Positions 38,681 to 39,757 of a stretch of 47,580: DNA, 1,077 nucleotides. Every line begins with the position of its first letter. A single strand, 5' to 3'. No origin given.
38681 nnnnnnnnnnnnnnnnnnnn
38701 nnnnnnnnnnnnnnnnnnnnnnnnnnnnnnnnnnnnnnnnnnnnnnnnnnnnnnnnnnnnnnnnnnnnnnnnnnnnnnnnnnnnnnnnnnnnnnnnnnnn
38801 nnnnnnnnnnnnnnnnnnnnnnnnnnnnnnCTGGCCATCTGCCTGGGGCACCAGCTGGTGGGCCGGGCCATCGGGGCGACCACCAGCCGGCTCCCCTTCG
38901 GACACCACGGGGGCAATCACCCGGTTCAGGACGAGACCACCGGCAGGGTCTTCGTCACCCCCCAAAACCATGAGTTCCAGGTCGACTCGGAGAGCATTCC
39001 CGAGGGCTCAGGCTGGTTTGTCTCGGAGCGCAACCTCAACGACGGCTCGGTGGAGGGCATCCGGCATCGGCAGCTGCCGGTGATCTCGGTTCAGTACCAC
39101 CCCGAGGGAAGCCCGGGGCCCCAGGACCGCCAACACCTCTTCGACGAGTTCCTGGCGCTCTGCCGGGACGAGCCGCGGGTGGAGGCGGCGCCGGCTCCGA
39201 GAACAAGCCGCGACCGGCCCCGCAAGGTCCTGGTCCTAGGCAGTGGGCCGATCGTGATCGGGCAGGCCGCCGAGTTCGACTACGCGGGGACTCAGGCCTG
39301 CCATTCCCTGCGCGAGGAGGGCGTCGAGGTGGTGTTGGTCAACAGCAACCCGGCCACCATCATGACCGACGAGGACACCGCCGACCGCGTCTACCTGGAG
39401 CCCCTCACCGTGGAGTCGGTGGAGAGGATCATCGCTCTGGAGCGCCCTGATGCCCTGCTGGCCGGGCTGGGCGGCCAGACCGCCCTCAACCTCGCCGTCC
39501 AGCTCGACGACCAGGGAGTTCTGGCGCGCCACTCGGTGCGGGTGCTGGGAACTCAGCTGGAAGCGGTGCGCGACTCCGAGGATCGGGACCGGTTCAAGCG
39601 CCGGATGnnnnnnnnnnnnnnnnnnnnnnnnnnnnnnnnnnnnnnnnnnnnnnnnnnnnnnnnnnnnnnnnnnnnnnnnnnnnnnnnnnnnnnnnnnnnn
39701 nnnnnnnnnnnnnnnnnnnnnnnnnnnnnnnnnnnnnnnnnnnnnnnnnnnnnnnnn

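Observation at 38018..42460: carA and carB are fused into a single 1480-aa ORF.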

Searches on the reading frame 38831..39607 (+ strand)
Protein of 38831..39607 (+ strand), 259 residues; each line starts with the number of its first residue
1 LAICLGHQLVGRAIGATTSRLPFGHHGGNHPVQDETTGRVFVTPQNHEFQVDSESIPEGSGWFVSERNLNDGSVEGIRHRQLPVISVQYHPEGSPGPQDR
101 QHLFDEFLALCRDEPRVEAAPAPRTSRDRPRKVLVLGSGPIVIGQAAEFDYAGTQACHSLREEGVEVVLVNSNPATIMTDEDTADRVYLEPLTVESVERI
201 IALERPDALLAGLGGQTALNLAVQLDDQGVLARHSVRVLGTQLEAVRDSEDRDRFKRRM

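Call 18: search_protein_representatives(protein=window:38831-39607:+)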
Query: 259 residues. Proteins with E-value up to 0.001 (for the whole library): 16886; up to 1e-10: 9670; up to 1e-30: 1926. The best 150 are listed.
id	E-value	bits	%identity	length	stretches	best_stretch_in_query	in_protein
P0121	1.7e-136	470.2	62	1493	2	1-257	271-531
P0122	2.0e-107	374.9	52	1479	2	2-258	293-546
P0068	4.4e-105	367.3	64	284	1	1-257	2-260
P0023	2.6e-104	364.7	67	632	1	1-258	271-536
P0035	5.1e-102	357.2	82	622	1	1-205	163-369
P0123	7.1e-100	350.2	46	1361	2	2-258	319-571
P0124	1.4e-89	316.5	46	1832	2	2-257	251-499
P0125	2.1e-87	309.4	45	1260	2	2-258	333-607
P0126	5.1e-87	308.1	44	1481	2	2-258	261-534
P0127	1.4e-86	306.7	47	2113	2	2-255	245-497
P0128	1.7e-84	299.8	44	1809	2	2-256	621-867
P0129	6.6e-84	297.9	44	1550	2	2-258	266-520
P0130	1.5e-83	296.7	47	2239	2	2-259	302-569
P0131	1.8e-83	296.5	86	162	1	81-241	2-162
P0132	1.1e-82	293.9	47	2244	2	2-252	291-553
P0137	8.8e-78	277.8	57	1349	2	131-258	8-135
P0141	4.0e-76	272.4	41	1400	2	2-256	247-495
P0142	4.1e-76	272.4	39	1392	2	2-256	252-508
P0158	4.4e-72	259.2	55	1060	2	131-257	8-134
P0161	1.3e-71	257.7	53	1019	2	130-258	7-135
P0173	2.1e-69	250.4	41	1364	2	1-258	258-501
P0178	1.4e-68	247.7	40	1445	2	2-257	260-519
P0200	1.6e-65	237.7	47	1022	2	131-256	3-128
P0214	2.0e-63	230.8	51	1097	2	131-257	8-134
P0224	8.0e-63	228.8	51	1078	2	132-258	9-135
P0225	8.1e-63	228.8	41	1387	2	1-256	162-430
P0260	1.1e-58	215.2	50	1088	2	132-258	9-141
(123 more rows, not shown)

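Call 20: list_cluster_members(proteins=[P0121, P0122, P0123, P0125, P0126, P0129, P0141, P0142, P0173, P0178])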
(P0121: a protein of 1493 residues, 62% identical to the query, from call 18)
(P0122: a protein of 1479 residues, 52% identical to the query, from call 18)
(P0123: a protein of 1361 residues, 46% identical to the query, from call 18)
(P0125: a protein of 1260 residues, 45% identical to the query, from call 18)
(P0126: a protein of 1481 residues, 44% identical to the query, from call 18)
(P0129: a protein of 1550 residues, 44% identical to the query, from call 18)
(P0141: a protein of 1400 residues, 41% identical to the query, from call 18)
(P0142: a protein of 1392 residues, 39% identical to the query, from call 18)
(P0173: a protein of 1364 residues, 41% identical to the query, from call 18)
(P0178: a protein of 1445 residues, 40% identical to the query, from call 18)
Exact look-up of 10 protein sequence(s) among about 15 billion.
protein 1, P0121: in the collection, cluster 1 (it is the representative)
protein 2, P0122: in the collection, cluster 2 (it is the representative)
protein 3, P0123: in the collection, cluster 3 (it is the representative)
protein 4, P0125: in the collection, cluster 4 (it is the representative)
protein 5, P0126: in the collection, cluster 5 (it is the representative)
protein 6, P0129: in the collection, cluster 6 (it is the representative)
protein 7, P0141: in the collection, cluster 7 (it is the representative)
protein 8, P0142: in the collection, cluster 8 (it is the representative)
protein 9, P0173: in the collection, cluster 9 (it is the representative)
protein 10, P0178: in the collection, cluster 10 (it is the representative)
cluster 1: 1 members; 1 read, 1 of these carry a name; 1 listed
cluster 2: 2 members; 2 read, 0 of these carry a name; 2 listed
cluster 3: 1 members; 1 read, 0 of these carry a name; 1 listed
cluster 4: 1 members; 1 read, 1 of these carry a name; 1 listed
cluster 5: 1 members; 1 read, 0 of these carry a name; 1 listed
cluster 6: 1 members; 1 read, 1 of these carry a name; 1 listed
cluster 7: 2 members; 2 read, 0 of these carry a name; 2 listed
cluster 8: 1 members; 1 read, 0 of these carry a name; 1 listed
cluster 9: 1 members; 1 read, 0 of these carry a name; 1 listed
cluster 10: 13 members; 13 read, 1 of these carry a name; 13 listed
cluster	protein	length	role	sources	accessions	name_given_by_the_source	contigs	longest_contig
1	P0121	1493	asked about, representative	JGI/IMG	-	carbamoyl-phosphate synthase large subunit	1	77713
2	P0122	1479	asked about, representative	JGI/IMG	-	-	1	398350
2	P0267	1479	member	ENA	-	-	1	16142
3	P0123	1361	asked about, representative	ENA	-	-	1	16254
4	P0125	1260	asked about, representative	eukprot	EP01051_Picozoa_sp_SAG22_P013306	SAG22_NODE_1474_length_4336_cov_2.244513_1_plen_1260_part_01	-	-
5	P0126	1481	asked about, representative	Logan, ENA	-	-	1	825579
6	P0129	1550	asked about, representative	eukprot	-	GHVH01000772.1.p1 GENE.GHVH01000772.1~~GHVH01000772.1.p1 ORF type:complete len:1551 ...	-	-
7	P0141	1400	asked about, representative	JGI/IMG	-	-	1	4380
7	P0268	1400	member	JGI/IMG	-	-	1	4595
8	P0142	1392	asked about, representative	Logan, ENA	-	-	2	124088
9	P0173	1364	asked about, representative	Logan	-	-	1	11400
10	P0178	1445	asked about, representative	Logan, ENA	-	-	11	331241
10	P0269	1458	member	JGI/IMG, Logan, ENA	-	carbamoyl-phosphate synthase large subunit/carbamoyl-phosphate synthase small subunit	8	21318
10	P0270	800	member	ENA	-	-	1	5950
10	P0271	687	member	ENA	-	-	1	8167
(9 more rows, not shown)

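Call 22: find_encoding_contigs(protein=P0122, flank=8000, max_places=2)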
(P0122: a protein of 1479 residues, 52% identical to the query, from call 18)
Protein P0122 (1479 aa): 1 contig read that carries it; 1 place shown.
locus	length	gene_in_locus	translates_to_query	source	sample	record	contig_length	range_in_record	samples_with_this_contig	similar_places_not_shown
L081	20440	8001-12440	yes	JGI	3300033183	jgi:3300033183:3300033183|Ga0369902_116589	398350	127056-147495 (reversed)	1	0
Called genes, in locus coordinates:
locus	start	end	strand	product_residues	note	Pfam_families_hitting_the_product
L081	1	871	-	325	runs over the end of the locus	-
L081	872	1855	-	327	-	-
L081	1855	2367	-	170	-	PF01648:ACPS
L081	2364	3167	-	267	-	-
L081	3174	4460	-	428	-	PF03773:ArsP_1, PF00403:HMA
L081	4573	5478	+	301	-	PF16113:ECH_2, PF00378:ECH_1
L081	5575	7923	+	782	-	-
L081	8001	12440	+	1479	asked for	PF00988:CPSase_sm_chain, PF00117:GATase, PF25596:CPSase_L_D1, PF02786:CPSase_L_D2, PF02787:CPSase_L_D3, PF25596:CPSase_L_D1, PF02222:ATP-grasp (weak), PF02786:CPSase_L_D2, +4 more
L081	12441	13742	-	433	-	PF07690:MFS_1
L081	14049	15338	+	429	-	-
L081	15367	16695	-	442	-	-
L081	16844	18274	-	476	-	-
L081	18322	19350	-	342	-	PF00106:adh_short, PF01370:Epimerase, PF08659:KR (weak), PF13561:adh_short_C2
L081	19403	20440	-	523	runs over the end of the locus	PF07992:Pyr_redox_2 (weak), PF00890:FAD_binding_2 (weak), PF01266:DAO, PF01593:Amino_oxidase, PF12831:FAD_oxidored (weak), PF13450:NAD_binding_8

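Call 23: find_encoding_contigs(protein=P0126, flank=8000, max_places=2)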
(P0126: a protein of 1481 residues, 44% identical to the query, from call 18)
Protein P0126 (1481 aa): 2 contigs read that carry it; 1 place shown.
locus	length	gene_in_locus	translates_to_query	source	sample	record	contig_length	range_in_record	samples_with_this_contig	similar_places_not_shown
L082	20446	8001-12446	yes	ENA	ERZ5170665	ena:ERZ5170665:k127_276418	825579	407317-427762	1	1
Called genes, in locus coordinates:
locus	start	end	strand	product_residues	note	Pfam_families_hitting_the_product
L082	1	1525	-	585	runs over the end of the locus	PF00664:ABC_membrane, PF00005:ABC_tran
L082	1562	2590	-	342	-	PF21948:LplA-B_cat, PF03099:BPL_LplA_LipB (weak), PF10437:Lip_prot_lig_C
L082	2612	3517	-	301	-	-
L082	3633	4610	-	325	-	PF00912:Transgly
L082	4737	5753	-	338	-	-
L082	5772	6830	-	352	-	-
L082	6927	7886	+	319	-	PF02729:OTCace_N, PF00185:OTCace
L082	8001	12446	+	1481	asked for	PF00988:CPSase_sm_chain, PF00117:GATase, PF25596:CPSase_L_D1, PF02786:CPSase_L_D2, PF02787:CPSase_L_D3, PF25596:CPSase_L_D1, PF02786:CPSase_L_D2, PF02142:MGS, +5 more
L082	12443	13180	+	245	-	PF00215:OMPdecase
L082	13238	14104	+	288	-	-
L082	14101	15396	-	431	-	-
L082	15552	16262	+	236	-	-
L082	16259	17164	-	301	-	PF18810:PBECR2 (faint)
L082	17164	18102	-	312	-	-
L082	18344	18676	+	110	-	-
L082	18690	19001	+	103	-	-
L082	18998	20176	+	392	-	-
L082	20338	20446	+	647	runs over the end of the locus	-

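Call 24: find_encoding_contigs(protein=P0178, flank=8000, max_places=2)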
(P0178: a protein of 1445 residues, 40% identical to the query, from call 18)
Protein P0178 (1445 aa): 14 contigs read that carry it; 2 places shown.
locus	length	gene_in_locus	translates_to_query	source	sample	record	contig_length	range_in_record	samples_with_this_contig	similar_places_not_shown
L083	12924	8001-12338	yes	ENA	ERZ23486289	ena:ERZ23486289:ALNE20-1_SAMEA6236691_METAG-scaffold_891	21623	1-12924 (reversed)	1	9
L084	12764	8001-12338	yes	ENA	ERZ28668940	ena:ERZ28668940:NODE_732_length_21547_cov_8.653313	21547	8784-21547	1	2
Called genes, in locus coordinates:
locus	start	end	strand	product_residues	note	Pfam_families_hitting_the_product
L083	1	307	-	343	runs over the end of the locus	-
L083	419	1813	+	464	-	PF00023:Ank (faint), PF12796:Ank_2 (faint), PF13606:Ank_3 (faint), PF13637:Ank_4 (faint)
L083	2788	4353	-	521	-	-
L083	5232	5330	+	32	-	-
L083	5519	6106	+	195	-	-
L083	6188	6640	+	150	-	-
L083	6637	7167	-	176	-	-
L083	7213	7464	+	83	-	-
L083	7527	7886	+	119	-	-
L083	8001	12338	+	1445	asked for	PF00988:CPSase_sm_chain, PF00117:GATase, PF25596:CPSase_L_D1, PF02786:CPSase_L_D2, PF02787:CPSase_L_D3, PF25596:CPSase_L_D1, PF02222:ATP-grasp, PF02786:CPSase_L_D2, +2 more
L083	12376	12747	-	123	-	-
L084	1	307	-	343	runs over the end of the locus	-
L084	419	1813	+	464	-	PF00023:Ank (faint), PF12796:Ank_2 (faint), PF13606:Ank_3 (faint), PF13637:Ank_4 (faint)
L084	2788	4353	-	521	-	-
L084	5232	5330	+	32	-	-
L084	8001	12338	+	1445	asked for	PF00988:CPSase_sm_chain, PF00117:GATase, PF25596:CPSase_L_D1, PF02786:CPSase_L_D2, PF02787:CPSase_L_D3, PF25596:CPSase_L_D1, PF02222:ATP-grasp, PF02786:CPSase_L_D2, +2 more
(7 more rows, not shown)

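Call 33: find_homologous_proteins(query=P0122, max_evalue=1e-30)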
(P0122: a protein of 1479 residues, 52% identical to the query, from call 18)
Query P0122 (1479 aa): 8000 proteins with E <= 1e-30 among 8000 candidates; the best 120 are listed.
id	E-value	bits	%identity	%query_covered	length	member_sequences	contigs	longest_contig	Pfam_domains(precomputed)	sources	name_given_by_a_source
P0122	0.0e+0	3270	100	100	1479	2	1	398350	PF25596.2,PF07722.20,PF15632.12,PF02786.23,PF00117.35,PF02787.26,PF02222.28,PF02655.20,PF00988.29,PF07478.19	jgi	-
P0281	0.0e+0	2682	83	98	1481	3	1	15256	PF25596.2,PF15632.12,PF02786.23,PF00117.35,PF02787.26,PF02222.28,PF02655.20,PF00988.29,PF07478.19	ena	-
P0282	0.0e+0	2343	74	98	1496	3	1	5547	PF25596.2,PF15632.12,PF02786.23,PF00117.35,PF02787.26,PF02222.28,PF02655.20,PF00988.29,PF07478.19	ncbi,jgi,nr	ncbi:MAG: carbamoyl-phosphate synthase large subunit [Deltaproteobacteria bacterium]|nr:carbamoyl-ph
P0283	0.0e+0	2271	70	99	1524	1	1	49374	PF25596.2,PF15632.12,PF02786.23,PF00117.35,PF02787.26,PF02222.28,PF02655.20,PF00988.29,PF07478.19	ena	-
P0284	0.0e+0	2109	66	99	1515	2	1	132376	PF25596.2,PF07722.20,PF15632.12,PF02786.23,PF00117.35,PF02787.26,PF02222.28,PF02655.20,PF00988.29,PF07478.19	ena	-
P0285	0.0e+0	2091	66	98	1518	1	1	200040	PF25596.2,PF13535.12,PF07722.20,PF15632.12,PF02786.23,PF00117.35,PF02787.26,PF02222.28,PF02655.20,PF00988.29,PF07478.19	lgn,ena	-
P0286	0.0e+0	1949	81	74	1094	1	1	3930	PF25596.2,PF15632.12,PF02786.23,PF02787.26,PF02222.28,PF02655.20,PF07478.19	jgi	jgi:carbamoyl-phosphate synthase large subunit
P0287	0.0e+0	1646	52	98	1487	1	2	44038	PF25596.2,PF02142.28,PF07722.20,PF15632.12,PF02786.23,PF00117.35,PF02787.26,PF02222.28,PF02655.20,PF00988.29,PF07478.19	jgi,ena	jgi:carbamoyl-phosphate synthase large subunit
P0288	0.0e+0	1558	68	71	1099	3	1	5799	PF25596.2,PF15632.12,PF02786.23,PF02787.26,PF02222.28,PF02655.20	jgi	jgi:carbamoyl-phosphate synthase large subunit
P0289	0.0e+0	1431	49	97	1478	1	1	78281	PF15632.12,PF02787.26,PF02222.28,PF08443.17,PF02655.20,PF07478.19,PF25596.2,PF02142.28,PF07722.20,PF02786.23,PF00117.35,PF00988.29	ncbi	-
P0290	0.0e+0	1412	63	71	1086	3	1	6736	PF25596.2,PF02142.28,PF15632.12,PF02786.23,PF02787.26,PF02222.28,PF08443.17,PF02655.20,PF07478.19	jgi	jgi:carbamoyl-phosphate synthase large subunit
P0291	0.0e+0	1407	56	80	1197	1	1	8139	PF25596.2,PF07722.20,PF02786.23,PF00117.35,PF02787.26,PF00988.29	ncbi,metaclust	ncbi:carbamoyl phosphate synthase large subunit, partial [Lasius niger]|metaclust:status=active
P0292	0.0e+0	1404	48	98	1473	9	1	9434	PF15632.12,PF02787.26,PF02222.28,PF02655.20,PF07478.19,PF25596.2,PF02142.28,PF13535.12,PF07722.20,PF02786.23,PF00117.35,PF00988.29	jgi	-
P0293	0.0e+0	1395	63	71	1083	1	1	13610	PF25596.2,PF02142.28,PF15632.12,PF02786.23,PF02787.26,PF02222.28,PF02655.20,PF07478.19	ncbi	ncbi:MAG: carbamoyl-phosphate synthase large subunit [Alphaproteobacteria bacterium]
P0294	0.0e+0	1395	63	71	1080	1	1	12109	PF25596.2,PF02142.28,PF15632.12,PF02786.23,PF02787.26,PF02222.28,PF02655.20,PF07478.19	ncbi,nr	ncbi:MAG TPA: carbamoyl-phosphate synthase large subunit [Stellaceae bacterium]|nr:carbamoyl-phospha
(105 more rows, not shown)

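Call 55: find_homologous_proteins(query=P0126, max_evalue=1e-50)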
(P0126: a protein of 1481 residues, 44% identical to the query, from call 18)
Query P0126 (1481 aa): 7975 proteins with E <= 1e-50 among 8000 candidates; the best 120 are listed.
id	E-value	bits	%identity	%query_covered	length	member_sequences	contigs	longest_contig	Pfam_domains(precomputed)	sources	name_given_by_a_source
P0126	0.0e+0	3368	100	100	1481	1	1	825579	PF25596.2,PF02142.28,PF13535.12,PF15632.12,PF02786.23,PF00117.35,PF02787.26,PF02222.28,PF02655.20,PF00988.29,PF07478.19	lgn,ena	-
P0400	0.0e+0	2939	86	100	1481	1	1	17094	PF25596.2,PF02142.28,PF15632.12,PF02786.23,PF00117.35,PF02787.26,PF02222.28,PF02655.20,PF00988.29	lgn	-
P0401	0.0e+0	2478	74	100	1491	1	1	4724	PF25596.2,PF02142.28,PF13535.12,PF15632.12,PF02786.23,PF00117.35,PF02787.26,PF02222.28,PF02655.20,PF00988.29,PF07478.19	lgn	-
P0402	0.0e+0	2476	74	100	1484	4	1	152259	PF25596.2,PF02142.28,PF13535.12,PF15632.12,PF02786.23,PF00117.35,PF02787.26,PF02222.28,PF02655.20,PF00988.29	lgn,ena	-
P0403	0.0e+0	2338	69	100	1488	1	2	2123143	PF25596.2,PF02142.28,PF13535.12,PF15632.12,PF02786.23,PF00117.35,PF02787.26,PF02222.28,PF00988.29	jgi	jgi:carbamoyl-phosphate synthase large subunit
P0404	0.0e+0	2334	70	100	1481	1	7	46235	PF25596.2,PF02142.28,PF13535.12,PF15632.12,PF02786.23,PF00117.35,PF02787.26,PF02222.28,PF02655.20,PF00988.29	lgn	-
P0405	0.0e+0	2309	69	100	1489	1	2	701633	PF25596.2,PF02142.28,PF13535.12,PF07722.20,PF15632.12,PF02786.23,PF00117.35,PF02787.26,PF02222.28,PF02655.20,PF00988.29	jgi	jgi:carbamoyl-phosphate synthase large subunit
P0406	0.0e+0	2289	68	100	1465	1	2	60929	PF25596.2,PF02142.28,PF13535.12,PF15632.12,PF02786.23,PF00117.35,PF02787.26,PF02222.28,PF02655.20,PF00988.29,PF07478.19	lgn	-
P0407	0.0e+0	2286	67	99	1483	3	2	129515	PF25596.2,PF02142.28,PF13535.12,PF15632.12,PF02786.23,PF00117.35,PF02787.26,PF02222.28,PF02655.20,PF00988.29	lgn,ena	-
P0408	0.0e+0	2282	67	100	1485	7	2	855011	PF25596.2,PF02142.28,PF15632.12,PF02786.23,PF00117.35,PF02787.26,PF02222.28,PF00988.29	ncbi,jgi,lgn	jgi:carbamoyl-phosphate synthase large subunit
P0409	0.0e+0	2277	67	100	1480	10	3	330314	PF25596.2,PF02142.28,PF07722.20,PF15632.12,PF02786.23,PF00117.35,PF02787.26,PF02222.28,PF02655.20,PF00988.29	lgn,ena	-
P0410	0.0e+0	2276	69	98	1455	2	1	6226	PF25596.2,PF02142.28,PF13535.12,PF15632.12,PF02786.23,PF00117.35,PF02787.26,PF02222.28,PF02655.20,PF00988.29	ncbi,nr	ncbi:MAG: carbamoyl-phosphate synthase large subunit, partial [Halobacteriovoraceae bacterium]|nr:ca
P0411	0.0e+0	2275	68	100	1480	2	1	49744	PF25596.2,PF02142.28,PF13535.12,PF15632.12,PF02786.23,PF00117.35,PF02787.26,PF02222.28,PF02655.20,PF00988.29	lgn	-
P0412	0.0e+0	2273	67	100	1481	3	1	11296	PF25596.2,PF02142.28,PF13535.12,PF07722.20,PF15632.12,PF02786.23,PF00117.35,PF02787.26,PF02222.28,PF02655.20,PF00988.29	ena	-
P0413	0.0e+0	2271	68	100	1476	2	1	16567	PF25596.2,PF02142.28,PF13535.12,PF07722.20,PF15632.12,PF02786.23,PF00117.35,PF02787.26,PF02222.28,PF02655.20,PF00988.29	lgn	-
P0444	0.0e+0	2217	67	99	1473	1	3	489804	PF25596.2,PF02142.28,PF15632.12,PF02786.23,PF00117.35,PF02787.26,PF02222.28,PF00988.29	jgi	jgi:carbamoyl-phosphate synthase large subunit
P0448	0.0e+0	2215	67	99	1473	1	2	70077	PF25596.2,PF02142.28,PF15632.12,PF02786.23,PF00117.35,PF02787.26,PF02222.28,PF02655.20,PF00988.29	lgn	-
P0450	0.0e+0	2214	67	100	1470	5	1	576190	PF25596.2,PF02142.28,PF13535.12,PF15632.12,PF02786.23,PF00117.35,PF02787.26,PF02222.28,PF02655.20,PF00988.29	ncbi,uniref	ncbi:carbamoyl-phosphate synthase large subunit [Halobacteriovorax marinus]|uniref:carbamoyl-phospha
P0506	0.0e+0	2150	64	100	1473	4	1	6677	PF25596.2,PF02142.28,PF15632.12,PF02786.23,PF00117.35,PF02787.26,PF02222.28,PF00988.29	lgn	-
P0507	0.0e+0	2149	64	100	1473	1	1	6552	PF25596.2,PF02142.28,PF07722.20,PF15632.12,PF02786.23,PF00117.35,PF02787.26,PF02222.28,PF00988.29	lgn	-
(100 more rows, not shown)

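Call 59: list_cluster_members(proteins=[P0224, P0260, P0200, P0161, P0214, P0158, P0137, P0225, P0450, P0282])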
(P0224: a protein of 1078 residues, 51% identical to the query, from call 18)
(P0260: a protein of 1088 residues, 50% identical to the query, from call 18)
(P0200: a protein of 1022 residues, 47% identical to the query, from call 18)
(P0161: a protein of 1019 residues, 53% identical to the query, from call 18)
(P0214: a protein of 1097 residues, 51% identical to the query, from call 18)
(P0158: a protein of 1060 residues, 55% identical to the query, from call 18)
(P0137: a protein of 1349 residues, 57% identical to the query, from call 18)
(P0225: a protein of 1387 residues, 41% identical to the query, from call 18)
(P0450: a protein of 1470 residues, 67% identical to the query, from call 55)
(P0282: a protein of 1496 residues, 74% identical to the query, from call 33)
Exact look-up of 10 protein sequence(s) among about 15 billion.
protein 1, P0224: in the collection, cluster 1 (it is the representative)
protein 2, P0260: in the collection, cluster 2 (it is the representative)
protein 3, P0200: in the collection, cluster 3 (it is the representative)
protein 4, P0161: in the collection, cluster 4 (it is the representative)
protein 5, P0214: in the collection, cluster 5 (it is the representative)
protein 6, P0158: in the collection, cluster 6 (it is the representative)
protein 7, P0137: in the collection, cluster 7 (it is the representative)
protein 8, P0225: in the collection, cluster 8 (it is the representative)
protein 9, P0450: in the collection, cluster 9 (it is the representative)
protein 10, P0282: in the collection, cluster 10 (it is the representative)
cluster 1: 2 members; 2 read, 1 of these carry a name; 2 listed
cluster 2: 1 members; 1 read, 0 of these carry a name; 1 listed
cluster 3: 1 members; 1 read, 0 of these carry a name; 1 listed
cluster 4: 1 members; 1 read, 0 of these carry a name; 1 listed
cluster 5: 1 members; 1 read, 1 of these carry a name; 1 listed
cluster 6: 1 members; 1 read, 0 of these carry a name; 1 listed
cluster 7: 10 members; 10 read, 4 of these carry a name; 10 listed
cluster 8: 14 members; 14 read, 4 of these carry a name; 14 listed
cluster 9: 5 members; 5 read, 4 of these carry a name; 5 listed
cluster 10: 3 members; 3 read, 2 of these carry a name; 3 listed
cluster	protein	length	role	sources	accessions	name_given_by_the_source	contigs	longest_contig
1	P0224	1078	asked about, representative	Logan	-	-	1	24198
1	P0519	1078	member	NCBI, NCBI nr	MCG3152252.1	MAG: Carbamoyl-phosphate synthase large chain [bacterium] | Carbamoyl-phosphate synthase large chain [bacterium]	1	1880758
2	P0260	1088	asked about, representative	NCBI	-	-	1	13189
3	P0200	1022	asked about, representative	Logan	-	-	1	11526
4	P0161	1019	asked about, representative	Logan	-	-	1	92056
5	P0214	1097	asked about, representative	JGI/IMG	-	carbamoyl-phosphate synthase large subunit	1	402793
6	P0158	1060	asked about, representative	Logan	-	-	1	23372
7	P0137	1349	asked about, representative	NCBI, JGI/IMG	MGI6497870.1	MAG: carbamoyl-phosphate synthase large subunit [Oscillospiraceae bacterium] | carbamoyl-phosphate synthase large subunit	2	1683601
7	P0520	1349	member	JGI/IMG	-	carbamoyl-phosphate synthase large subunit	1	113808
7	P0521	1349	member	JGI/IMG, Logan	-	carbamoyl-phosphate synthase large subunit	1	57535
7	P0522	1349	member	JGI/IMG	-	carbamoyl-phosphate synthase large subunit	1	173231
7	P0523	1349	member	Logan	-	-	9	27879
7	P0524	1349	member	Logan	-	-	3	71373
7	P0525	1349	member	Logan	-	-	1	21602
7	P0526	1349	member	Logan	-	-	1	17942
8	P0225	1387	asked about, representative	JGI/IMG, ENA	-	carbamoyl-phosphate synthase large subunit/carbamoyl-phosphate synthase small subunit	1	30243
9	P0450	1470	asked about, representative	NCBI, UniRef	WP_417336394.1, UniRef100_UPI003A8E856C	carbamoyl-phosphate synthase large subunit [Halobacteriovorax marinus] | carbamoyl-phosphate synthase large subunit n=1 Tax=Halobacteriovorax marinus TaxID=97084 ...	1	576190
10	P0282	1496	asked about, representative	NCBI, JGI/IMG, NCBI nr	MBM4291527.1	MAG: carbamoyl-phosphate synthase large subunit [Deltaproteobacteria bacterium] | carbamoyl-phosphate synthase large subunit [Deltaproteobacteria bacterium]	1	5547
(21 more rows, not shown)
